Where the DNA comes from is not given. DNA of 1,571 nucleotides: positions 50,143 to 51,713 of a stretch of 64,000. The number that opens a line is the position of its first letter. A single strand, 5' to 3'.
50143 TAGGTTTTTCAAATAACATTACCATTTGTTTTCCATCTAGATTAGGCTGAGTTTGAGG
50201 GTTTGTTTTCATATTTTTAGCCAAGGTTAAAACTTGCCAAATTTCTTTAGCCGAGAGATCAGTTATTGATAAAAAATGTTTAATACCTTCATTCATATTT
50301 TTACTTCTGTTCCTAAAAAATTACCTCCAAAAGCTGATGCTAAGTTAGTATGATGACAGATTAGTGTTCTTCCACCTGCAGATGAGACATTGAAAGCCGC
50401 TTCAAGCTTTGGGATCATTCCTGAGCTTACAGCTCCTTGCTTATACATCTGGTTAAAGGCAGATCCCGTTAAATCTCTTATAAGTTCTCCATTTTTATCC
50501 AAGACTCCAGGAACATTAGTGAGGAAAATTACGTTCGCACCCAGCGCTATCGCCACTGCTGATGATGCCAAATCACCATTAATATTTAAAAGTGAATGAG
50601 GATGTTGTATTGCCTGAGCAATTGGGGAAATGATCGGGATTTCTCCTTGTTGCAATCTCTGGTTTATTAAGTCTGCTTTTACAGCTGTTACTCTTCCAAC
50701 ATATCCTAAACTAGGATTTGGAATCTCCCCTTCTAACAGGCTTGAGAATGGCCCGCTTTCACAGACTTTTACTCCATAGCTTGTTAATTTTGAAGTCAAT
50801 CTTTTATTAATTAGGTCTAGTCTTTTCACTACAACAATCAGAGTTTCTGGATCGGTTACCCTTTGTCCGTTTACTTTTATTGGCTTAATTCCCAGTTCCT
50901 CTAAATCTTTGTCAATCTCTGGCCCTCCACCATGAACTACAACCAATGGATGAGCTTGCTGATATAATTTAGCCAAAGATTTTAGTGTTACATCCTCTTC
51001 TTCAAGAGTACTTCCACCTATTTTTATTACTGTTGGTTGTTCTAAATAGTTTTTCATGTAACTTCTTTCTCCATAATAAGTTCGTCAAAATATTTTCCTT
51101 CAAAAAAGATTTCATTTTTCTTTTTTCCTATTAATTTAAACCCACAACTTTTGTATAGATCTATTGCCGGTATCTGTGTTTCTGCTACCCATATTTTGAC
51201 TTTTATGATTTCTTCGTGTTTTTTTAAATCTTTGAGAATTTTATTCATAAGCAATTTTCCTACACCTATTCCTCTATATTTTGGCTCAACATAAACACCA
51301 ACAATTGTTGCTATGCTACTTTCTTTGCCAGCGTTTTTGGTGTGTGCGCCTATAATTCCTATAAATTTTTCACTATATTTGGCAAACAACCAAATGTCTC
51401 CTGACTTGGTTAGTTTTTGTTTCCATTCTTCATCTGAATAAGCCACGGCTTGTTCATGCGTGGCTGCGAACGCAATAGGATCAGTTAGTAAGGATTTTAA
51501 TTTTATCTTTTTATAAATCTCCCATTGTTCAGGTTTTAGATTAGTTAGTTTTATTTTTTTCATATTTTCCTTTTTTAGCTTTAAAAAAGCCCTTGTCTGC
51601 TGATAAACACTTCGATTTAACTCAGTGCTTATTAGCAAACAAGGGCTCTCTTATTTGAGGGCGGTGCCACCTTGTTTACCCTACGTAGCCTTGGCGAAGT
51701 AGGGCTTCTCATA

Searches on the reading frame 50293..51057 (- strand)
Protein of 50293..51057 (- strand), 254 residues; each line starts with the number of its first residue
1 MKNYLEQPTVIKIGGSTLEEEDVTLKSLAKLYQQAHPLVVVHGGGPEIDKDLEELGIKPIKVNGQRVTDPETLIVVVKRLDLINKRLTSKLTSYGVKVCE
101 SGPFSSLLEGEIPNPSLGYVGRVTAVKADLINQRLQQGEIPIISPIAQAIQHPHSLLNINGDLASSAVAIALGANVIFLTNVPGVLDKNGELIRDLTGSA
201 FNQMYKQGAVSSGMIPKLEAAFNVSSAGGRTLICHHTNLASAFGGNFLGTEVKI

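Call 7: search_protein_families(library=pfam, proteins=[window:50293-51057:-])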
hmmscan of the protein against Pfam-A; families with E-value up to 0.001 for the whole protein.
window:50293-51057:- (254 aa): 1 family
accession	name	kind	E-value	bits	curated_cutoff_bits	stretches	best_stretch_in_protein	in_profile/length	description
PF00696.33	AA_kinase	-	3.8e-38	132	24.9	1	9-232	3-230/234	Amino acid kinase family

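Call 9: find_related_loci(query=window:50293-51057:-, collection=genome_contigs, flank=4000)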
Query window:50293-51057:- (254 aa) in genome_contigs; peptide patterns used: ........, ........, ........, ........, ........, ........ (x = any residue, [..] = any of these).
599 stretches matched a pattern (row limit reached: there are more); 498 encode a relative of the query (tblastn E <= 1e-3); the best 80 are kept; 80 distinct loci.
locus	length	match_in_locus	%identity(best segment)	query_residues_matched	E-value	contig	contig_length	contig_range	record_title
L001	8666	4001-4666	45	8-222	5e-47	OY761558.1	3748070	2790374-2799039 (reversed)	MAG: Dehalococcoidia bacterium isolate 6ae818db-717c-4d07-8374-be93c3d6d717 genome assembly, chromosome: 1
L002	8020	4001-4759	40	6-252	6e-46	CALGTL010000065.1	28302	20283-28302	MAG TPA_asm: uncultured Dehalococcoidia bacterium isolate ERR2206752_bin.53_CONCOCT_v1.1_MAG genome assembly, contig: ER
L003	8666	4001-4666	44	8-222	6e-46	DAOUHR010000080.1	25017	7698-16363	MAG TPA_asm: Dehalococcoidia bacterium isolate S16_99 k189_238726, whole genome shotgun sequence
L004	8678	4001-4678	39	5-223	9e-44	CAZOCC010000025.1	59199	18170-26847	MAG TPA_asm: uncultured Dehalococcoidia bacterium isolate SRP092796_co4_645 genome assembly, contig: k141_4248968, whole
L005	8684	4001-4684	44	9-231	1e-43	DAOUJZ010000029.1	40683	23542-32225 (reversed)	MAG TPA_asm: Dehalococcoidia bacterium isolate S34_284 k113_1225567, whole genome shotgun sequence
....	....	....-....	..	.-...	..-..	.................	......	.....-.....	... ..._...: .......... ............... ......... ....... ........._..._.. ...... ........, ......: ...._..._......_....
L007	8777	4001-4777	41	4-252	2e-43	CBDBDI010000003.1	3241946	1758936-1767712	MAG: Dehalococcoidia bacterium isolate 8667ca63-c4f2-445c-998c-9896a5069bfa genome assembly, contig: contig_3, whole gen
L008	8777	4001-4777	41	4-252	2e-43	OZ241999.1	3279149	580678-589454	MAG: Dehalococcoidia bacterium isolate a94145c4-23f5-4c8d-977e-23e11a5cf2dd genome assembly, chromosome: 1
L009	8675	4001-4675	41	6-223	1e-43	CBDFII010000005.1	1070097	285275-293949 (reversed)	MAG: Dehalococcoidia bacterium isolate 1e1f5736-07cf-4cce-af67-888d2012246e genome assembly, contig: contig_5, whole gen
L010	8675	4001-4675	42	6-223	4e-43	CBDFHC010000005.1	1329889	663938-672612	MAG: Dehalococcoidia bacterium isolate d98c5b24-ffc7-4c95-8517-431039972f4c genome assembly, contig: contig_5, whole gen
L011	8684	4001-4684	44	9-231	4e-43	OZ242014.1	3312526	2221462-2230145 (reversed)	MAG: Dehalococcoidia bacterium isolate dc00a5be-81f4-4acd-b4e2-246381d7a392 genome assembly, chromosome: 1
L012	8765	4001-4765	39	10-252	1e-42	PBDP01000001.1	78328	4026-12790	MAG: Chloroflexota bacterium isolate SP344 64915, whole genome shotgun sequence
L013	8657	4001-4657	43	6-222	6e-43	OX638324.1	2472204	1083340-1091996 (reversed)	MAG: uncultured Dehalococcoidia bacterium isolate 3cc91b85-964c-4eee-822c-8c355d828f5f genome assembly, chromosome: 1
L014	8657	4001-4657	44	6-222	6e-43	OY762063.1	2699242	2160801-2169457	MAG: Dehalococcoidia bacterium isolate 5405c63e-44e1-4988-9b68-fe709a885d54 genome assembly, chromosome: 1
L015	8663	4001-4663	42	10-223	9e-43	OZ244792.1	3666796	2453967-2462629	MAG: Dehalococcoidia bacterium isolate ad4dcc4a-e611-4ae4-9ebb-ef3820abf337 genome assembly, chromosome: 1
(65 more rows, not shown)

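Call 22: find_homologous_proteins(query=window:50293-51057:-, max_evalue=1e-40)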
Query window:50293-51057:- (254 aa): 19 proteins with E <= 1e-40 among 7377 candidates.
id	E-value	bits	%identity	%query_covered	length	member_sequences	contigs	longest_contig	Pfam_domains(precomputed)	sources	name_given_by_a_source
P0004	5.1e-160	549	100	100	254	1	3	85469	PF00696.34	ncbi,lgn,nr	ncbi:MAG: acetylglutamate kinase [Sphingobacteriales bacterium]|nr:acetylglutamate kinase [Sphingoba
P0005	6.1e-88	313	60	100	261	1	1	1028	PF00696.34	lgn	-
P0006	2.8e-86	307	62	97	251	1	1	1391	PF00696.34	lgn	-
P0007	3.9e-83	297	60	97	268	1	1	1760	PF00696.34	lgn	-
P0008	1.1e-55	207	43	96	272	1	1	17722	PF00696.34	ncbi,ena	-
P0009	5.3e-53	198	45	96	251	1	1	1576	PF00696.34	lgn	-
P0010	7.9e-53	198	43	99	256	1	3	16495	PF00696.34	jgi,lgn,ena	-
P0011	1.8e-47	180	40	97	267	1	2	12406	PF00696.34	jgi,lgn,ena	jgi:acetylglutamate kinase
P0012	1.6e-46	177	42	96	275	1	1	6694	PF00696.34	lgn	-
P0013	8.5e-46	175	41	96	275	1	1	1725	PF00696.34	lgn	-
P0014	6.3e-43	165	40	100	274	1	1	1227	PF00696.34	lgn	-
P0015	1.6e-42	164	41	93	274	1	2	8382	PF00696.34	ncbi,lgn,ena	-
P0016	4.8e-42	162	39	90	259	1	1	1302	PF00696.34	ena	-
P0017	2.3e-41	160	40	87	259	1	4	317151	PF00696.34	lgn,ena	-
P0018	5.0e-41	159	42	97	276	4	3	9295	PF00696.34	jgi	jgi:acetylglutamate kinase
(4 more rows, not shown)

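Call 23: find_encoding_contigs(protein=P0004, flank=2500, max_places=5)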
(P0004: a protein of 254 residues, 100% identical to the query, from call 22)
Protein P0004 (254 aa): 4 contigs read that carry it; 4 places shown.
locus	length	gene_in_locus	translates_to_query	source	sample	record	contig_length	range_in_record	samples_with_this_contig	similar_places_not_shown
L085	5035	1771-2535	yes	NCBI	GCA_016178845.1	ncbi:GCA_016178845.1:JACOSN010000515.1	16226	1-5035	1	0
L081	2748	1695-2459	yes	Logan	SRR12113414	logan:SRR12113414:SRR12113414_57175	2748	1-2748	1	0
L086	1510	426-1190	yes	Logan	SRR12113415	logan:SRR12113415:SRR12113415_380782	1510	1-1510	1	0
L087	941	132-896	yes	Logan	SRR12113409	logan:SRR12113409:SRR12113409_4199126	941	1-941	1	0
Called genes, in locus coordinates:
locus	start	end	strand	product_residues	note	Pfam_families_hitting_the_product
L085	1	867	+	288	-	PF03772:Competence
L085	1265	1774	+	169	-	PF00583:Acetyltransf_1, PF13420:Acetyltransf_4, PF13673:Acetyltransf_10, PF13527:Acetyltransf_9 (weak), PF13508:Acetyltransf_7, PF08445:FR47 (weak)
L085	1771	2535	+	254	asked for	PF00696:AA_kinase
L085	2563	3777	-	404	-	PF00155:Aminotran_1_2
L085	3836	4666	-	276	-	PF00800:PDT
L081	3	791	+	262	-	?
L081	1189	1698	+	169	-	PF00583:Acetyltransf_1, PF13420:Acetyltransf_4, PF13673:Acetyltransf_10, PF13527:Acetyltransf_9 (weak), PF13508:Acetyltransf_7, PF08445:FR47 (weak)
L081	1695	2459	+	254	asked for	PF00696:AA_kinase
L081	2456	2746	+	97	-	?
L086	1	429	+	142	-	?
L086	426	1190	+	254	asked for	PF00696:AA_kinase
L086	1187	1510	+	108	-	?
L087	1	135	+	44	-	?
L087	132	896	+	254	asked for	PF00696:AA_kinase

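Call 24: find_encoding_contigs(protein=P0007, flank=2000)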
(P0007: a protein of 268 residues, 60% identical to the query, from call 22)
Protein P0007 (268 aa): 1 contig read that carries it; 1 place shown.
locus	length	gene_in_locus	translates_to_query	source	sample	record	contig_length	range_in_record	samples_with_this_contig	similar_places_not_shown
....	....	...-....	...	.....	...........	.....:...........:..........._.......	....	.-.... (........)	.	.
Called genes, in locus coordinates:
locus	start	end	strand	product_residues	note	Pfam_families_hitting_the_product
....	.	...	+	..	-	?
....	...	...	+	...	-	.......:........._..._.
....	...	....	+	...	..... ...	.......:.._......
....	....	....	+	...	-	?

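Call 25: find_encoding_contigs(protein=P0006, flank=2000)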
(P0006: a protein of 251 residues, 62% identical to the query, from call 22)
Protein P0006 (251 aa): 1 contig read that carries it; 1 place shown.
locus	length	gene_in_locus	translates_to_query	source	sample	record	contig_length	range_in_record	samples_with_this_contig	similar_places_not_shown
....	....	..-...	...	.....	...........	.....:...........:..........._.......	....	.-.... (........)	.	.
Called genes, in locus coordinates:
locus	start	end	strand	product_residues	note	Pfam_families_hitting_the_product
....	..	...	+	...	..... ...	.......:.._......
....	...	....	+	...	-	?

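Call 77: search_protein_families(library=ncbifam, proteins=[window:50293-51057:-], max_evalue=0.00001)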
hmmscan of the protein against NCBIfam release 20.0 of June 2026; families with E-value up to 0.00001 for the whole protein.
window:50293-51057:- (254 aa): 11 families
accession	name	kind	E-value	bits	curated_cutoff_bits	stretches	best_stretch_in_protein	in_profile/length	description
TIGR00761.1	argB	equivalog_domain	2.3e-52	177.9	151.3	1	9-228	2-225/231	acetylglutamate kinase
NF003387.0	PRK04531.1-2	equivalog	9.9e-35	119.8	426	1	9-220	39-250/441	acetylglutamate kinase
NF010662.0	PRK14058.1-4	equivalog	8.6e-25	87.4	194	2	118-233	128-240/264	[LysW]-aminoadipate/[LysW]-glutamate kinase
NF003386.0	PRK04531.1-1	equivalog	1.2e-24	87.1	417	1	9-220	44-255/442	acetylglutamate kinase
NF010659.0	PRK14058.1-1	equivalog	1.7e-23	83.1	223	1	10-228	3-240/267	[LysW]-aminoadipate kinase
NF010661.0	PRK14058.1-3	equivalog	3.6e-21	75.5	251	2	8-110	2-111/283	acetylglutamate/acetylaminoadipate kinase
NF003641.0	PRK05279.1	equivalog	6.3e-17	61.6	344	2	119-225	149-257/441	amino-acid N-acetyltransferase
TIGR01890.1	N-Ac-Glu-synth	equivalog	6.7e-15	54.9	202.85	1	8-206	19-227/429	amino-acid N-acetyltransferase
NF010660.0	PRK14058.1-2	equivalog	2.9e-08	33.8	241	0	118-224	128-229/249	[LysW]-aminoadipate/[LysW]-glutamate kinase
NF040647.1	IPPK_Arch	equivalog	3e-08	33.2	120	1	10-234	2-237/259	isopentenyl phosphate kinase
TIGR00746.1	arcC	equivalog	6.4e-07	28.7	358.25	0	159-252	208-307/309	carbamate kinase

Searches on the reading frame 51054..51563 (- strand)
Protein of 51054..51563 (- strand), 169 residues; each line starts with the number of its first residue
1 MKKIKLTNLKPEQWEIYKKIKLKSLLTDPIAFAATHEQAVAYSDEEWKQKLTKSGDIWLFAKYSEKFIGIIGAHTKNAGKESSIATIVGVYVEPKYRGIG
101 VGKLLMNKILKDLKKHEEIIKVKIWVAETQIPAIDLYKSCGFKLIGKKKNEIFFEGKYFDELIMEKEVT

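Call 7: search_protein_families(library=pfam, proteins=[window:51054-51563:-])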
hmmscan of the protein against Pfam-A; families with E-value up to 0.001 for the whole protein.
window:51054-51563:- (169 aa): 8 families
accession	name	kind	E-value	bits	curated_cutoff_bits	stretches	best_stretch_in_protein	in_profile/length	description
PF00583.31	Acetyltransf_1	-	8.4e-18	65.2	20.7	1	43-142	23-116/116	Acetyltransferase (GNAT) family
PF13508.13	Acetyltransf_7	-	9.6e-13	48.8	27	1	58-143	5-83/84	Acetyltransferase (GNAT) domain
PF13673.13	Acetyltransf_10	-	2.8e-12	47.2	23.6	1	43-149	18-114/128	Acetyltransferase (GNAT) domain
PF13420.13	Acetyltransf_4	-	1e-10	42.3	24.3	1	41-162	31-154/155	Acetyltransferase (GNAT) domain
PF08445.16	FR47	-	2.5e-07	31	22.1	1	84-146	21-81/86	FR47-like protein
PF13527.13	Acetyltransf_9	-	5.5e-06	26.8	25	1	31-121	20-109/127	Acetyltransferase (GNAT) domain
PF13302.13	Acetyltransf_3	-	0.00011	23.4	25.4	1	33-143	31-138/138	Acetyltransferase (GNAT) domain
PF17013.11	Acetyltransf_15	-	0.00036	20.4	35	1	77-118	65-106/210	Putative acetyl-transferase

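Call 11: find_encoding_contigs(protein=window:51054-51563:-, flank=3000, max_places=10)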
Protein window:51054-51563:- (169 aa): 1 contig read that carries it; 1 place shown.
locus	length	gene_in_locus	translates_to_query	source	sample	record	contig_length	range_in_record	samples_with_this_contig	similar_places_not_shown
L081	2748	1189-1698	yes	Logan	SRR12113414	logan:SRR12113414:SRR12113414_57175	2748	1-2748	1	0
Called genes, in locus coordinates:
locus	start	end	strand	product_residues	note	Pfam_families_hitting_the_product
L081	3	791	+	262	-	?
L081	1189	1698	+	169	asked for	PF00583:Acetyltransf_1, PF13420:Acetyltransf_4, PF13673:Acetyltransf_10, PF13527:Acetyltransf_9 (weak), PF13508:Acetyltransf_7, PF08445:FR47 (weak)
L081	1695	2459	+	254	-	PF00696:AA_kinase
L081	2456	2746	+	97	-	?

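Call 12: find_homologous_proteins(query=window:51054-51563:-)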
Query window:51054-51563:- (169 aa): 3 proteins with E <= 0.001 among 56 candidates.
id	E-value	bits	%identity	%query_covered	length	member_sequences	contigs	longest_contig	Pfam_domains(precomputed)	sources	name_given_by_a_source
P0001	1.9e-103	361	99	100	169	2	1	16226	PF13673.14,PF13420.14,PF13508.14,PF08445.17,PF13527.14,PF00583.32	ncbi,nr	ncbi:MAG: GNAT family N-acetyltransferase [Sphingobacteriales bacterium]|nr:GNAT family N-acetyltran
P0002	1.5e-72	261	71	99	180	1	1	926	PF13673.14,PF13420.14,PF13508.14,PF08445.17,PF13527.14,PF00583.32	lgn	-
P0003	2.9e-61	224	63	98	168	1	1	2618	PF13673.14,PF13420.14,PF13302.14,PF13508.14,PF08445.17,PF13527.14,PF00583.32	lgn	-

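Call 13: find_encoding_contigs(protein=P0001, flank=4000)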
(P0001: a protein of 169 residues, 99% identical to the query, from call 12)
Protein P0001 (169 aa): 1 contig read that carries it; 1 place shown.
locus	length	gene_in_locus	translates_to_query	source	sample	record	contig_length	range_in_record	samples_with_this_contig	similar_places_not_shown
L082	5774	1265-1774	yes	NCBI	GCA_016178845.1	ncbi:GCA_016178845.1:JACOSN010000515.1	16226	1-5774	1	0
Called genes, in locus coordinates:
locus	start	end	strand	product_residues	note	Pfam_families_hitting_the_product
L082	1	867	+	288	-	PF03772:Competence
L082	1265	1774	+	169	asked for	PF00583:Acetyltransf_1, PF13420:Acetyltransf_4, PF13673:Acetyltransf_10, PF13527:Acetyltransf_9 (weak), PF13508:Acetyltransf_7, PF08445:FR47 (weak)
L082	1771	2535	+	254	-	PF00696:AA_kinase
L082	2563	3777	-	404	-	PF00155:Aminotran_1_2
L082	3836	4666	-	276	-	PF00800:PDT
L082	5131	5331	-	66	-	-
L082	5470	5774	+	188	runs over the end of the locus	PF04542:Sigma70_r2 (faint)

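Call 14: find_encoding_contigs(protein=P0002, flank=4000)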
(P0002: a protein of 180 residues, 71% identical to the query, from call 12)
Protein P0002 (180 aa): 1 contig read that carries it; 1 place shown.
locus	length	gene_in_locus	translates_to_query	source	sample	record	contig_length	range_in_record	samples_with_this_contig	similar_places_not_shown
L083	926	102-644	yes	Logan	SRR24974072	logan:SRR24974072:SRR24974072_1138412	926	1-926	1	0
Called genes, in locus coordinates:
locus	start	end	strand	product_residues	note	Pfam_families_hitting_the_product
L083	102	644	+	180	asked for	PF13420:Acetyltransf_4 (weak), PF13673:Acetyltransf_10, PF00583:Acetyltransf_1, PF13527:Acetyltransf_9 (weak), PF13508:Acetyltransf_7, PF08445:FR47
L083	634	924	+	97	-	?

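Call 15: find_encoding_contigs(protein=P0003, flank=4000)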
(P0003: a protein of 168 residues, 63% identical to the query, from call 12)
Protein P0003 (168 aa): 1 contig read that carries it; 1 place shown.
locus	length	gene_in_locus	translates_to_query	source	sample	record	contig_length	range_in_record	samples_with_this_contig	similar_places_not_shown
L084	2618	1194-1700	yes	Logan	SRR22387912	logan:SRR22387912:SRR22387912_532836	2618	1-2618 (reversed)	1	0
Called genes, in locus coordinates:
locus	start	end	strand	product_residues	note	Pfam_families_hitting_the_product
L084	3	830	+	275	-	?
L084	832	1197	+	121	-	-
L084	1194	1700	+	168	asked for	PF13420:Acetyltransf_4 (weak), PF00583:Acetyltransf_1, PF13302:Acetyltransf_3 (weak), PF13527:Acetyltransf_9 (weak), PF13673:Acetyltransf_10, PF13508:Acetyltransf_7, PF08445:FR47 (faint)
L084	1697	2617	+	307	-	?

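Call 77: search_protein_families(library=ncbifam, proteins=[window:51054-51563:-], max_evalue=0.00001)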
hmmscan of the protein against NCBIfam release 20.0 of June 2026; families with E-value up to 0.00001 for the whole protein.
window:51054-51563:- (169 aa): 7 families
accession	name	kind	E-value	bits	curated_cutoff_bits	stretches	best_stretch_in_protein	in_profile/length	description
TIGR01575.1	rimI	equivalog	9.9e-12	45.2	86.4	1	43-150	19-120/132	ribosomal protein S18-alanine N-acetyltransferase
NF040503.1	resist_ArsN1a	equivalog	1.8e-11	44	170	1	88-166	80-157/159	arsinothricin resistance N-acetyltransferase ArsN1 family A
NF007527.0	PRK10140.1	equivalog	3.6e-09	36.7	236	1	38-165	32-159/162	N-acetyltransferase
TIGR03585.1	PseH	equivalog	4.7e-09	36.5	93.1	1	57-164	53-155/156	UDP-4-amino-4,6-dideoxy-N-acetyl-beta-L-altrosamine N-acetyltransferase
NF007025.1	PRK09491.1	equivalog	4.3e-07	30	173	1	85-150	63-127/145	ribosomal protein S18-alanine N-acetyltransferase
NF053587.1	SpmdActasePaiA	equivalog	4e-06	26.7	250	1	41-167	44-170/172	spermidine/spermine N(1)-acetyltransferase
NF040502.1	PPT_acetyltrans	equivalog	8.8e-06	25.5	300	0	43-160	42-160/183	phosphinothricin N-acetyltransferase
